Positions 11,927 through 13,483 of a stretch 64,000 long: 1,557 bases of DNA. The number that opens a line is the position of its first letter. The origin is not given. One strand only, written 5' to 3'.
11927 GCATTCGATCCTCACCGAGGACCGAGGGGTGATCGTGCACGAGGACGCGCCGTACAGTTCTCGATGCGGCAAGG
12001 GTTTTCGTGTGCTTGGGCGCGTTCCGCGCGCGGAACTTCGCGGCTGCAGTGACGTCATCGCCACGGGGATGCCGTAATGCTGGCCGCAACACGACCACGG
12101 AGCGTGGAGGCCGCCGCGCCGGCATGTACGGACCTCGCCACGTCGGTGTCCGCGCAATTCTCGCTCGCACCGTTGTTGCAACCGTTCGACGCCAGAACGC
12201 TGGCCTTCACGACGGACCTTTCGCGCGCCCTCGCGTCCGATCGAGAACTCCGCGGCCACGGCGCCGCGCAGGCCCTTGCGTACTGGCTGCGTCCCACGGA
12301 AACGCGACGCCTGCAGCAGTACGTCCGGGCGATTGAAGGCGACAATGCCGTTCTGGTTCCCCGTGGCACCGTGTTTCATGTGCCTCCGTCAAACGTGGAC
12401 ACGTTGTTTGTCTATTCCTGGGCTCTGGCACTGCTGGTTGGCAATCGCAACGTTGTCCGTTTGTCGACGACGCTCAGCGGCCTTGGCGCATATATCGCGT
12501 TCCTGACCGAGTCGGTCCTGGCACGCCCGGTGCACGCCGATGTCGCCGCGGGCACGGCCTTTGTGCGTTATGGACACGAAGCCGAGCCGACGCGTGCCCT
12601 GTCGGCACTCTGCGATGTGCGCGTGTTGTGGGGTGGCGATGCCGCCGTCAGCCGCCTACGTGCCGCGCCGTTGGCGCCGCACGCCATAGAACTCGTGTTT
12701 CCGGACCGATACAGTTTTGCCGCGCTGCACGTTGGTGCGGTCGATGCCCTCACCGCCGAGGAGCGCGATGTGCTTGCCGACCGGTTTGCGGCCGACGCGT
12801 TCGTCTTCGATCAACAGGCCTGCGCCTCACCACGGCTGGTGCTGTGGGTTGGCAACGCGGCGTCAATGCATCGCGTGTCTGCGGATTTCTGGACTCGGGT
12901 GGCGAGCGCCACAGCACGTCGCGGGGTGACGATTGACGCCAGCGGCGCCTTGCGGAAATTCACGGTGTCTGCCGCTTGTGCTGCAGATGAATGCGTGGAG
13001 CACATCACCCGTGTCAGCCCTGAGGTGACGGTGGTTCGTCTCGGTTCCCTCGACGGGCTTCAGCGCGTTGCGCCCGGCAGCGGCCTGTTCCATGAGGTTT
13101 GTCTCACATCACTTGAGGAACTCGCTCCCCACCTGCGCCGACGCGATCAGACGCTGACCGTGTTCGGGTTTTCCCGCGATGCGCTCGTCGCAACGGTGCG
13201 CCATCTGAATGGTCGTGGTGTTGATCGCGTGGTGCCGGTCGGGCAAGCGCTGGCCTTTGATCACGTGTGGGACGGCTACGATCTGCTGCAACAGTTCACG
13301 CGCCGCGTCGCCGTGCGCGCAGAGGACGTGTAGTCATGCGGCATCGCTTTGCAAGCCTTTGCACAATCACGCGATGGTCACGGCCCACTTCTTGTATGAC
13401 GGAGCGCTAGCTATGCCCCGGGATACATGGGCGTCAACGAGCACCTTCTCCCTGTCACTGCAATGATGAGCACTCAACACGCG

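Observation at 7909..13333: LuxC/LuxE acyl-reduction cassette (GNAT-ACP-SDR-ligase-LuxE-LuxC) embedded in a flagellin modification island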

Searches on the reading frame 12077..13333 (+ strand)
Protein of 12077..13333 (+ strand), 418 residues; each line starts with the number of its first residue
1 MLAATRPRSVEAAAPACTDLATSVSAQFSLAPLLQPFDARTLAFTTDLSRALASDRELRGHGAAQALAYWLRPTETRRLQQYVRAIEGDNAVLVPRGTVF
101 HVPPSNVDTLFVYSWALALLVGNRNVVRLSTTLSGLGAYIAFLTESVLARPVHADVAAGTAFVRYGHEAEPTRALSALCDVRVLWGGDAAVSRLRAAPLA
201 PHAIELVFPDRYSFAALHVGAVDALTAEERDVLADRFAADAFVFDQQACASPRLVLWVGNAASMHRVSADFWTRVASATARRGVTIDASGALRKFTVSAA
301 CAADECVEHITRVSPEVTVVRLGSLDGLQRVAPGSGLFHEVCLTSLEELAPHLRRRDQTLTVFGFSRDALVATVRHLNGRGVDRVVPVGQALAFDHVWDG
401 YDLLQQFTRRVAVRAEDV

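Call 3: search_protein_families(library=pfam, proteins=[window:12077-13333:+], max_evalue=0.01)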
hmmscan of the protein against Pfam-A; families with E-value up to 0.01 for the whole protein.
window:12077-13333:+ (418 aa): 1 family
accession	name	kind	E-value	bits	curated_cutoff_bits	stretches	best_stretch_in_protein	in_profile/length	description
PF05893.19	LuxC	-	4.2e-26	92.2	21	1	93-265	86-249/401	Acyl-CoA reductase (LuxC)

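Call 8: search_protein_families(library=ncbifam, proteins=[window:12077-13333:+], max_evalue=0.01)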
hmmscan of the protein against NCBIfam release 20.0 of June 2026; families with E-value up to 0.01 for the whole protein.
window:12077-13333:+ (418 aa): 1 family
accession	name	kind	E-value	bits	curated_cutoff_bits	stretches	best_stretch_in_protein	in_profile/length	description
NF052251.1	LCFA_red_LuxC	equivalog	4.3e-06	25.5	750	1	94-264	140-301/478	long-chain-fatty-acyl-CoA reductase LuxC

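Call 12: search_solved_structures(query=window:12077-13333:+, max_evalue=1, show_alignments=2)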
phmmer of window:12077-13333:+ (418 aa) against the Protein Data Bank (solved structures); distinct sequences matched with E-value up to 1: 1.
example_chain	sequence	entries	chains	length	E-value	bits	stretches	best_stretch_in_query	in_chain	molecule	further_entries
9fqr_G0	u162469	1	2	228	0.45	12.8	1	63-110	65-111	Cytochrome b5 domain-containing protein 1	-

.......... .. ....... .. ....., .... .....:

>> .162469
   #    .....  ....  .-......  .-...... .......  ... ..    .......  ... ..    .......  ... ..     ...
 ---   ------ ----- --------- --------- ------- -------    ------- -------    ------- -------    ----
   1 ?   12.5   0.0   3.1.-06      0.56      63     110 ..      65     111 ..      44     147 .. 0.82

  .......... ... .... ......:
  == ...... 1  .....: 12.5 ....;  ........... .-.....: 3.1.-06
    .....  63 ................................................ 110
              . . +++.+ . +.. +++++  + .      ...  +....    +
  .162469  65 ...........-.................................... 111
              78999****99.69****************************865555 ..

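Call 19: find_homologous_proteins(query=window:12077-13333:+)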
Query window:12077-13333:+ (418 aa): 714 proteins with E <= 0.001 among 8000 candidates; the best 120 are listed.
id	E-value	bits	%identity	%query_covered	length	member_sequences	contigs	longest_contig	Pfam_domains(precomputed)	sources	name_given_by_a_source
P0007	1.3e-267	905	100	100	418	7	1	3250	PF05893.20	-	-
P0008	1.2e-236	803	90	98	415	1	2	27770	PF05893.20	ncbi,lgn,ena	-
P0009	4.4e-194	663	77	94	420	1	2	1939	PF05893.20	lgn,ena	-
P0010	3.7e-170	584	70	94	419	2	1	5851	PF05893.20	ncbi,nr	ncbi:MAG: hypothetical protein MUE41_09250 [Gemmatimonadaceae bacterium]|nr:hypothetical protein [Ge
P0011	2.5e-169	582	69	95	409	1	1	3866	PF05893.20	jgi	jgi:hypothetical protein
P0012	1.1e-168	580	70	92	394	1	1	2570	PF05893.20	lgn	-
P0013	2.7e-167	575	68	94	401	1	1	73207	PF05893.20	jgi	jgi:Acyl-CoA reductase (LuxC)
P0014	1.1e-166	573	68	94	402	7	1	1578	PF05893.20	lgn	-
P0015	1.2e-166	573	69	92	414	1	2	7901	PF05893.20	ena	-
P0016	7.3e-162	557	65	98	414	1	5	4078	PF05893.20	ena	-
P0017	1.9e-160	552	68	92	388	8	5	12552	PF05893.20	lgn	-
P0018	9.1e-160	550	67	93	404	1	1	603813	PF05893.20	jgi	jgi:hypothetical protein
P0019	2.1e-159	549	66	94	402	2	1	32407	PF05893.20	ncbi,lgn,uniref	ncbi:MAG TPA: acyl-CoA reductase [Gemmatimonas sp.]|uniref:acyl-CoA reductase n=1 Tax=Gemmatimonas s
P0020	2.5e-158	545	66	97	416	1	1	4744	PF05893.20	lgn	-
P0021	2.8e-157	542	66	92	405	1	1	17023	PF05893.20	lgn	-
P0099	4.9e-101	357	46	93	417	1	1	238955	PF05893.20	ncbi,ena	-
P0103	1.9e-100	355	48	93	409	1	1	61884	PF05893.20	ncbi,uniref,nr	ncbi:hypothetical protein Val02_85730 [Virgisporangium aliadipatigenens]|uniref:Long-chain-fatty-acy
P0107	4.0e-100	354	45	91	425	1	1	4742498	PF05893.20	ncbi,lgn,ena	-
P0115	8.2e-99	350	46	94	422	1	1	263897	PF05893.20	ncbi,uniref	ncbi:acyl-CoA reductase [Actinoplanes sp. NPDC049548]|uniref:acyl-CoA reductase n=1 Tax=Actinoplanes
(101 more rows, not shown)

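Call 21: find_encoding_contigs(protein=P0107, flank=10000, max_places=2)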
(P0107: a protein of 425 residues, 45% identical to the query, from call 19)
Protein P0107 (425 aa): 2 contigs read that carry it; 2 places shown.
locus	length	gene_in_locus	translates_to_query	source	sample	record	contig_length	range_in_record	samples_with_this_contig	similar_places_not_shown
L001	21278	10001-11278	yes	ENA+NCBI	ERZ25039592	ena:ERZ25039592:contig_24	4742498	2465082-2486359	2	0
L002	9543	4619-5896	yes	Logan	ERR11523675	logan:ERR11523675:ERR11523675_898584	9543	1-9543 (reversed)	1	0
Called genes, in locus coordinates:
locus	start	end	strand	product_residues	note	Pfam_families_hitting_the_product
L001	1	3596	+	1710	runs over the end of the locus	PF02368:Big_2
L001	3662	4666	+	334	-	PF02540:NAD_synthase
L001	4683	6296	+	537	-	PF00501:AMP-binding, PF13193:AMP-binding_C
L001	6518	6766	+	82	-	-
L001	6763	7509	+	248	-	PF00106:adh_short, PF08659:KR, PF23441:SDR (weak), PF13561:adh_short_C2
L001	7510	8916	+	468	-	PF00501:AMP-binding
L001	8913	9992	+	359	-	PF04443:LuxE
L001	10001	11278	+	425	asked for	PF05893:LuxC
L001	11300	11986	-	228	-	PF05711:TylF, PF13578:Methyltransf_24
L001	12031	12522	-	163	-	PF00132:Hexapep (faint), PF14602:Hexapep_2 (faint)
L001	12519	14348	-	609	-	-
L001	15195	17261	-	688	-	PF00263:Secretin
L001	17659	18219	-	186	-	PF02674:Colicin_V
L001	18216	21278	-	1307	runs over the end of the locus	PF02463:SMC_N, PF13175:AAA_15 (weak), PF13304:AAA_21 (faint), PF13476:AAA_23, PF02463:SMC_N, PF06470:SMC_hinge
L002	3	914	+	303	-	?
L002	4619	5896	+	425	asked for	PF05893:LuxC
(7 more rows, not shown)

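Call 22: find_encoding_contigs(protein=P0115, flank=10000, max_places=2)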
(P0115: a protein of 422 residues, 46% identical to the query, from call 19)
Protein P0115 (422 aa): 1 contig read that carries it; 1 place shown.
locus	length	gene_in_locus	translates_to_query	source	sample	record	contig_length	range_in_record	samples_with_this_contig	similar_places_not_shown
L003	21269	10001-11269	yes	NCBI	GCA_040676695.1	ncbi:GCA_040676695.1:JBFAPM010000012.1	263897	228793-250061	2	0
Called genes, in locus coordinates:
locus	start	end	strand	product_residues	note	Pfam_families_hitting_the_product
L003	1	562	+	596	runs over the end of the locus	PF16995:tRNA-synt_2_TM (weak), PF09924:LPG_synthase_C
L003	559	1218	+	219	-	-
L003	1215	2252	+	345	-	PF00756:Esterase, PF00561:Abhydrolase_1 (weak)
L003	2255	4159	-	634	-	PF13727:CoA_binding_3 (faint), PF00106:adh_short (faint), PF01073:3Beta_HSD, PF01370:Epimerase, PF02719:Polysacc_synt_2, PF04321:RmlD_sub_bind, PF16363:GDP_Man_Dehyd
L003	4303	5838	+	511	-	PF01656:CbiA (weak), PF09140:MipZ (faint), PF10609:ParA, PF13614:AAA_31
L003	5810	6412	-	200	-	PF01451:LMWPc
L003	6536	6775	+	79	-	-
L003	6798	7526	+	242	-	PF00106:adh_short, PF08659:KR, PF13561:adh_short_C2, PF23441:SDR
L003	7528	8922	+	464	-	PF00501:AMP-binding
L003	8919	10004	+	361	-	PF04443:LuxE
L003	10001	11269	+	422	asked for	PF05893:LuxC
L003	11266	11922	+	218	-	PF17836:PglD_N, PF25084:LbH_EIF2B, PF25087:GMPPB_C (faint), PF00132:Hexapep (weak)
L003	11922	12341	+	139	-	PF01648:ACPS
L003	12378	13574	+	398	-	PF01041:DegT_DnrJ_EryC1, PF00155:Aminotran_1_2, PF01212:Beta_elim_lyase (weak)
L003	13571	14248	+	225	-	PF02397:Bac_transf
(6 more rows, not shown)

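Call 34: find_related_loci(query=A1, collection=genome_contigs, flank=10000)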
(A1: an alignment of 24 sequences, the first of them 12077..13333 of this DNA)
Query A1 (418 aa) in genome_contigs; peptide patterns used: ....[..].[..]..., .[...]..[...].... (x = any residue, [..] = any of these).
600 stretches matched a pattern (row limit reached: there are more); 578 encode a relative of the query (tblastn E <= 1e-3); the best 80 are kept; 80 distinct loci.
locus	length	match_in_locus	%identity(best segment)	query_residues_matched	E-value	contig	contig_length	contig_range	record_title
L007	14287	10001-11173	66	23-413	1e-163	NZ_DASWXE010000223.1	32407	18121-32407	MAG: Gemmatimonas sp. isolate SMAG_U3676 k141_96121, whole genome shotgun sequence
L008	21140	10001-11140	68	34-413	1e-160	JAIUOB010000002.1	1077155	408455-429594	MAG: Gemmatimonadetes bacterium isolate GEMMA1 spades-bin.104~NODE_6_length_1077155_cov_3.5854, whole genome shotgun seq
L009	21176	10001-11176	59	23-413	4e-147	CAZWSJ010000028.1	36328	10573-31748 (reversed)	MAG TPA_asm: uncultured Gemmatimonas sp. isolate binchicken_co235_367 genome assembly, contig: NODE_2734_length_36328_co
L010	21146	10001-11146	48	35-418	1e-108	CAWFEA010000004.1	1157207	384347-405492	MAG: uncultured Acidobacteriota bacterium isolate MFD05580.bin.2.70 genome assembly, contig: contig_12474, whole genome 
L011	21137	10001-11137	50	35-415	1e-107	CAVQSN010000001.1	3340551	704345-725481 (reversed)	MAG: uncultured Acidobacteriaceae bacterium isolate MFD00082.bin.1.166 genome assembly, contig: contig_216, whole genome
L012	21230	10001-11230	49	14-413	1e-105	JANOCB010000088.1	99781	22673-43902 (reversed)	MAG: Gemmatimonadaceae bacterium isolate VAR_17_metabat_74 VAR_17_k141_4163873, whole genome shotgun sequence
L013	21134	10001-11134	47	36-415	1e-105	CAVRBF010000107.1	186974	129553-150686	MAG: uncultured Acidobacteriota bacterium isolate MFD04492.bin.2.4 genome assembly, contig: contig_96376, whole genome s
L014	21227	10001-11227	45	6-413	5e-105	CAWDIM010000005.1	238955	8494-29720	MAG: uncultured Planctomycetota bacterium isolate MFD04716.bin.2.187 genome assembly, contig: contig_13568, whole genome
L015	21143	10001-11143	46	32-414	5e-103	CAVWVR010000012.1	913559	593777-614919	MAG: Terriglobia bacterium isolate MFD09671.bin.1.203 genome assembly, contig: contig_4, whole genome shotgun sequence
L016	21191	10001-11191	45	11-413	4e-101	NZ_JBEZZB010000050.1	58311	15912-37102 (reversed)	Actinoplanes sp. NPDC024001 NPDC024001_104_G8.ctg-0050, whole genome shotgun sequence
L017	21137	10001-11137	45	35-415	9e-101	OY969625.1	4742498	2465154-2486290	MAG: uncultured Acidobacteriaceae bacterium isolate MFD09495.bin.1.66 genome assembly, chromosome: 1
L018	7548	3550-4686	51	31-409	3e-100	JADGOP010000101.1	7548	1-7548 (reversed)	MAG: Actinomycetota bacterium isolate Chersky.40_32 contig-100_3547, whole genome shotgun sequence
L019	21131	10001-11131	44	36-413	3e-99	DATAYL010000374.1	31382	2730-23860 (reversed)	MAG TPA_asm: Bryobacteraceae bacterium isolate SMAG_U5678 k141_1629342, whole genome shotgun sequence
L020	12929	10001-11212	43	6-413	2e-99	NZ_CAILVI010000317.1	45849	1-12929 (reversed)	MAG: uncultured Thiodictyon sp. isolate D14_bin-1308, whole genome shotgun sequence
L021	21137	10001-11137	44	36-415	1e-98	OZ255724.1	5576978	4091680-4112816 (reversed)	MAG: Bryobacteraceae bacterium isolate 178ae825-108d-4cf7-8cc9-22d6e0a7415b genome assembly, chromosome: 1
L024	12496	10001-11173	43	24-416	3e-97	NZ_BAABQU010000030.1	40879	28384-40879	Deinococcus caeni strain NBRC 101312 101312_is_30, whole genome shotgun sequence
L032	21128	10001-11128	43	34-413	1e-94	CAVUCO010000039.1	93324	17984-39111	MAG: uncultured Acidobacteriaceae bacterium isolate MFD01716.bin.2.64 genome assembly, contig: contig_53967, whole genom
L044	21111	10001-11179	37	20-415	8e-92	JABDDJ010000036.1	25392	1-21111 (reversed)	MAG: Chlamydiae bacterium isolate BWMinHeated_Nextera4_MAG4 3300020864.a:Ga0207072_1075, whole genome shotgun sequence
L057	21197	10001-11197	45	15-416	5e-88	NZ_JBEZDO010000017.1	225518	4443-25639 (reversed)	Nonomuraea sp. NPDC049152 NPDC049152_32_E10.ctg-0017, whole genome shotgun sequence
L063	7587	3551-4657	46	32-411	1e-87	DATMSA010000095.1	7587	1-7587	MAG TPA_asm: Capillimicrobium sp. isolate SMAG_U12972 k141_48460, whole genome shotgun sequence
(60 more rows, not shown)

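Call 43: search_solved_structures(query=A1, max_evalue=1, show_alignments=2)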
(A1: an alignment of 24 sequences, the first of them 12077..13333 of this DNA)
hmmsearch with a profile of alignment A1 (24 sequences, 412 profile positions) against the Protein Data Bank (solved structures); distinct sequences matched with E-value up to 1: 3.
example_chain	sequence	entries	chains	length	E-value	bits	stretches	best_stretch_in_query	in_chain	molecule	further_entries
7xc6_A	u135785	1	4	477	1.8e-06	30.4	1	88-257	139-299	Long-chain acyl-protein thioester reductase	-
3i7a_A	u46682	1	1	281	0.22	13.7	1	265-336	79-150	Putative metal-dependent phosphohydrolase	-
5y6b_A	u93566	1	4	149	0.9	11.7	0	177-241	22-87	Helix-turn-helix domain-containing protein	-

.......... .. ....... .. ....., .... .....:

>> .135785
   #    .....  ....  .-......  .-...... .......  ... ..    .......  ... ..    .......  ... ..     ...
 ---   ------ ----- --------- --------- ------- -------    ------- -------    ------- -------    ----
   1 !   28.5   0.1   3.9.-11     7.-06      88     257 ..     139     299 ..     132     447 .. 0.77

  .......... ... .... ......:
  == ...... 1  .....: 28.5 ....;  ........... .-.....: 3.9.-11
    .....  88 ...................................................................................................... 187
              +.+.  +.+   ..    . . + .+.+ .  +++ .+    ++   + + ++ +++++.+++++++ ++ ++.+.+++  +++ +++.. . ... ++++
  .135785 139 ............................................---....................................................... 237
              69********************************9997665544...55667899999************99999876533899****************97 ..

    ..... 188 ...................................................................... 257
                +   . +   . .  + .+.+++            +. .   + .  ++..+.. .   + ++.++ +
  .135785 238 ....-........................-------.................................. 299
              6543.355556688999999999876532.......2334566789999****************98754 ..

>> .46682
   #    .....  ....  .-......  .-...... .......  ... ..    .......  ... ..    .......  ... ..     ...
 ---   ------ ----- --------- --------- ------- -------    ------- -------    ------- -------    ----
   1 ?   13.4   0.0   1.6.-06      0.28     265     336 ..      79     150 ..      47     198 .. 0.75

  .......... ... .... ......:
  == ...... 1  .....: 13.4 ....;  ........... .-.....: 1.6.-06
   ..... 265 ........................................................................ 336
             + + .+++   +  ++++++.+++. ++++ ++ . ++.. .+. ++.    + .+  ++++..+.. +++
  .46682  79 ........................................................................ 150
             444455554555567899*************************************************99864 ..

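Call 48: find_encoding_contigs(protein=P0099, flank=9000, max_places=1)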
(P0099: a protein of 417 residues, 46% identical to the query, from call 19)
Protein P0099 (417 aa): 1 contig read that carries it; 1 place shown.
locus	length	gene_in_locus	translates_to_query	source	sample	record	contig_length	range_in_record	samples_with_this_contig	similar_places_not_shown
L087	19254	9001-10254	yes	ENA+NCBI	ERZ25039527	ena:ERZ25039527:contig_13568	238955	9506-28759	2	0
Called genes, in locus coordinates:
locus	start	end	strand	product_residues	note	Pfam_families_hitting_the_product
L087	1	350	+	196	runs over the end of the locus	PF02397:Bac_transf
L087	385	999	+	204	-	PF17836:PglD_N, PF25087:GMPPB_C (faint), PF00132:Hexapep (weak)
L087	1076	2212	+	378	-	PF00155:Aminotran_1_2 (weak), PF01041:DegT_DnrJ_EryC1, PF01053:Cys_Met_Meta_PP (weak), PF01212:Beta_elim_lyase (weak)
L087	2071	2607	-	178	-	-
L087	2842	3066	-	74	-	-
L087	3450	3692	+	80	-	-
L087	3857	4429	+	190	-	PF00106:adh_short, PF08659:KR, PF13561:adh_short_C2, PF23441:SDR (weak)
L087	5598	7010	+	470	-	PF00501:AMP-binding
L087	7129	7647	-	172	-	-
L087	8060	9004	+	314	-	PF04443:LuxE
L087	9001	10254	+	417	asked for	PF05893:LuxC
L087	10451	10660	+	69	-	-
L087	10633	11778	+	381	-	PF02350:Epimerase_2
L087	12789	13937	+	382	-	PF13431:TPR_17 (faint)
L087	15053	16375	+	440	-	PF00515:TPR_1 (faint), PF07719:TPR_2 (faint), PF13181:TPR_8 (faint)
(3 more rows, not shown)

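Call 49: find_encoding_contigs(protein=P0103, flank=9000, max_places=1)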
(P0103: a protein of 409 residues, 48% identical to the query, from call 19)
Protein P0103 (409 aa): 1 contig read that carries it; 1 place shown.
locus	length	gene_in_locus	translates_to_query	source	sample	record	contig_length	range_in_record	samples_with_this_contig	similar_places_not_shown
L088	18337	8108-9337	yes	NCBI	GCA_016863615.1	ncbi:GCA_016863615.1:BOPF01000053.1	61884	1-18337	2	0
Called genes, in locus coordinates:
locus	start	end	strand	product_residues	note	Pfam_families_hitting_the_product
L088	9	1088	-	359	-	PF01370:Epimerase, PF14667:Polysacc_synt_C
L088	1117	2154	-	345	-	PF01073:3Beta_HSD, PF01370:Epimerase, PF02719:Polysacc_synt_2, PF04321:RmlD_sub_bind, PF05368:NmrA, PF08659:KR, PF16363:GDP_Man_Dehyd, PF13460:NAD_binding_10, +3 more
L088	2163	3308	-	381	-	PF01041:DegT_DnrJ_EryC1, PF00155:Aminotran_1_2, PF01212:Beta_elim_lyase (weak)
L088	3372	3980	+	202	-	PF01451:LMWPc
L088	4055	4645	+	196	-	PF02397:Bac_transf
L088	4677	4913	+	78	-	-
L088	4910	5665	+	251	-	PF23441:SDR, PF00106:adh_short, PF08659:KR, PF13561:adh_short_C2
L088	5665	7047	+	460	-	PF00501:AMP-binding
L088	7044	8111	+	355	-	PF04443:LuxE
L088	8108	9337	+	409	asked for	PF05893:LuxC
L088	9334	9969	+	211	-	PF17836:PglD_N, PF25084:LbH_EIF2B (faint), PF00132:Hexapep (faint), PF14602:Hexapep_2 (faint), PF25087:GMPPB_C (faint)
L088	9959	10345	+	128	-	PF01648:ACPS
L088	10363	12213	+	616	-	PF13196:DUF4012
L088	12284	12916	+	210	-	-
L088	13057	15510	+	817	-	PF13365:Trypsin_2 (weak), PF13191:AAA_16 (weak), PF25199:nSTAND_NTPase5 (weak)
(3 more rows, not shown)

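Call 50: find_encoding_contigs(protein=P0018, flank=10000, max_places=1)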
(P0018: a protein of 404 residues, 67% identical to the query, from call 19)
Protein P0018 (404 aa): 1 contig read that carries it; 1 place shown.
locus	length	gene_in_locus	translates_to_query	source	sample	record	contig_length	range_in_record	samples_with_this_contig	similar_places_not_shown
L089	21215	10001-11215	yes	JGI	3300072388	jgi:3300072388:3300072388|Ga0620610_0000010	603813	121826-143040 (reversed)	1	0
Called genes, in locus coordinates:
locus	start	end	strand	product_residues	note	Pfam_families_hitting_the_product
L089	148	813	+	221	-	PF07589:PEP_exosort_dom (weak)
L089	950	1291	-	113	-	PF12643:MazG-like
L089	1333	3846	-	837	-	PF19313:DUF5916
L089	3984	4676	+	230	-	PF03575:Peptidase_S51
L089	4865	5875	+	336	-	-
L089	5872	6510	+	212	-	PF13302:Acetyltransf_3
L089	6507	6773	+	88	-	PF00550:PP-binding (weak)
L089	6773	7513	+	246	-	PF00106:adh_short, PF08659:KR, PF13561:adh_short_C2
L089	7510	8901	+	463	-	PF00501:AMP-binding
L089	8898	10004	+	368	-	PF04443:LuxE, PF00501:AMP-binding (weak)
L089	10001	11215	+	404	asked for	PF05893:LuxC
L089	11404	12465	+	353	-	PF01408:GFO_IDH_MocA, PF03447:NAD_binding_3 (faint), PF22725:GFO_IDH_MocA_C3, PF02894:GFO_IDH_MocA_C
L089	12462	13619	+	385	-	PF00155:Aminotran_1_2 (weak), PF01041:DegT_DnrJ_EryC1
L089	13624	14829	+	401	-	-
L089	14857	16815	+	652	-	PF13844:Glyco_transf_41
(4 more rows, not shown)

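Call 70: search_protein_families(library=pfam, proteins=[L016:11215-11883:+, L032:11156-12067:+, L021:5251-6243:+, L032:5046-6284:+, L021:11083-12186:+, L020:6100-7068:+, L024:4591-6369:+, L063:5704-6618:+, L044:11188-12015:+, L057:11541-12731:+], max_evalue=0.001)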
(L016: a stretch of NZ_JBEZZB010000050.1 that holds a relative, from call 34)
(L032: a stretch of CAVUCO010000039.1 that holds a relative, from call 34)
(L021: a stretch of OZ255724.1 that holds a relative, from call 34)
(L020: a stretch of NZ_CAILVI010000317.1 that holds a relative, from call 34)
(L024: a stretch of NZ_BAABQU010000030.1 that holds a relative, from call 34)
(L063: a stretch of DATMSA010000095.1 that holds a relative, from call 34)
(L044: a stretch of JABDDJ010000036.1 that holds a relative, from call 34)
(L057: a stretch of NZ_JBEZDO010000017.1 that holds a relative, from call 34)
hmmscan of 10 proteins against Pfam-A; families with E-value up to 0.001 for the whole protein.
L016:11215-11883:+ (222 aa): 4 families
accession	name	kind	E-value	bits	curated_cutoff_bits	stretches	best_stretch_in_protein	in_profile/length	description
PF00132.30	Hexapep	-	3.8e-16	58.5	27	2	125-159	2-36/36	Bacterial transferase hexapeptide (six repeats)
PF17836.7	PglD_N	-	1.5e-09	38.7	23.4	1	5-84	1-76/78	PglD N-terminal domain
PF14602.12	Hexapep_2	-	5.8e-06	26.4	27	0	164-193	5-32/34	Hexapeptide repeat of succinyl-transferase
PF25084.1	LbH_EIF2B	-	0.00036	20.9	54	1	101-197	4-97/105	EIF2B subunit epsilon LbH domain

L032:11156-12067:+ (303 aa): 0 families

L021:5251-6243:+ (330 aa): 1 family
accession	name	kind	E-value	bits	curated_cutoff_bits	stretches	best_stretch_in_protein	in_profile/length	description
PF01522.26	Polysacc_deac_1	-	2.4e-19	70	23.1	1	79-285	4-122/124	Polysaccharide deacetylase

L032:5046-6284:+ (412 aa): 4 families
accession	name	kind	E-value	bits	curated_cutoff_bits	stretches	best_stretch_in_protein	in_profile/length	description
PF00535.33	Glycos_transf_2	-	5.7e-24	85.4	23.3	1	78-239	1-164/168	Glycosyl transferase family 2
PF13641.12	Glyco_tranf_2_3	-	3e-14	54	27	1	75-266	2-203/230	Glycosyltransferase like family 2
PF13632.12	Glyco_trans_2_3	-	2.6e-05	24.5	27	1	166-346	10-190/198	Glycosyl transferase family group 2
PF10111.15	Glyco_tranf_2_2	-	0.00019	21.5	27.3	1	78-176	1-103/276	Glycosyltransferase like family 2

L021:11083-12186:+ (367 aa): 0 families

L020:6100-7068:+ (322 aa): 4 families
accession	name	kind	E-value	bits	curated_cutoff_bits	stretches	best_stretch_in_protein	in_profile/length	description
PF02779.29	Transket_pyr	-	3.1e-33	115.3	27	1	16-171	7-168/174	Transketolase, pyrimidine binding domain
PF02780.25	Transketolase_C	-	5.9e-28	97.7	25.9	1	189-304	1-118/124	Transketolase, C-terminal domain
PF17147.9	PFOR_II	-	2.5e-06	28.2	27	1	199-278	2-81/102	Pyruvate:ferredoxin oxidoreductase core domain II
PF22613.1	Transketolase_C_1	-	7.4e-06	26.6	27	1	197-235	11-49/113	Transketolase-like TK C-terminal domain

L024:4591-6369:+ (592 aa): 7 families
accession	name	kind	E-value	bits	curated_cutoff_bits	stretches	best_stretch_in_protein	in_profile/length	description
PF02397.22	Bac_transf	-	1.3e-60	204.4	27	1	394-569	1-179/179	Bacterial sugar transferase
PF13692.12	Glyco_trans_1_4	-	3.5e-30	105.6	27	1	206-346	2-142/142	Glycosyl transferases group 1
PF00534.26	Glycos_transf_1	-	1e-29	103.7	26.4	1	195-360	5-172/172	Glycosyl transferases group 1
PF13579.12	Glyco_trans_4_4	-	4.2e-16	60.1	29.7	1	29-175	15-157/158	Glycosyl transferase 4-like domain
PF13439.12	Glyco_transf_4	-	1.9e-12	48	28.5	1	54-172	41-162/170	Glycosyltransferase Family 4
PF20706.3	GT4-conflict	-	8.3e-09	35.3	26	1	130-351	132-362/385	Family 4 Glycosyltransferase in conflict systems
PF13477.12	Glyco_trans_4_2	-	1.3e-06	29.1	23.4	1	59-151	48-138/139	Glycosyl transferase 4-like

L063:5704-6618:+ (304 aa): 1 family
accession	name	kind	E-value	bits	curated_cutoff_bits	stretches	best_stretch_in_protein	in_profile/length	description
PF00296.26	Bac_luciferase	-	3.5e-48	165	27.9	1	13-295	20-293/314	Luciferase-like monooxygenase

L044:11188-12015:+ (275 aa): 1 family
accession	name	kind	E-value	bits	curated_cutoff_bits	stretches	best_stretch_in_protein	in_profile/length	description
PF02522.19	Antibiotic_NAT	-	2e-34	119.6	25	1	25-245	1-229/232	Aminoglycoside 3-N-acetyltransferase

L057:11541-12731:+ (396 aa): 0 families
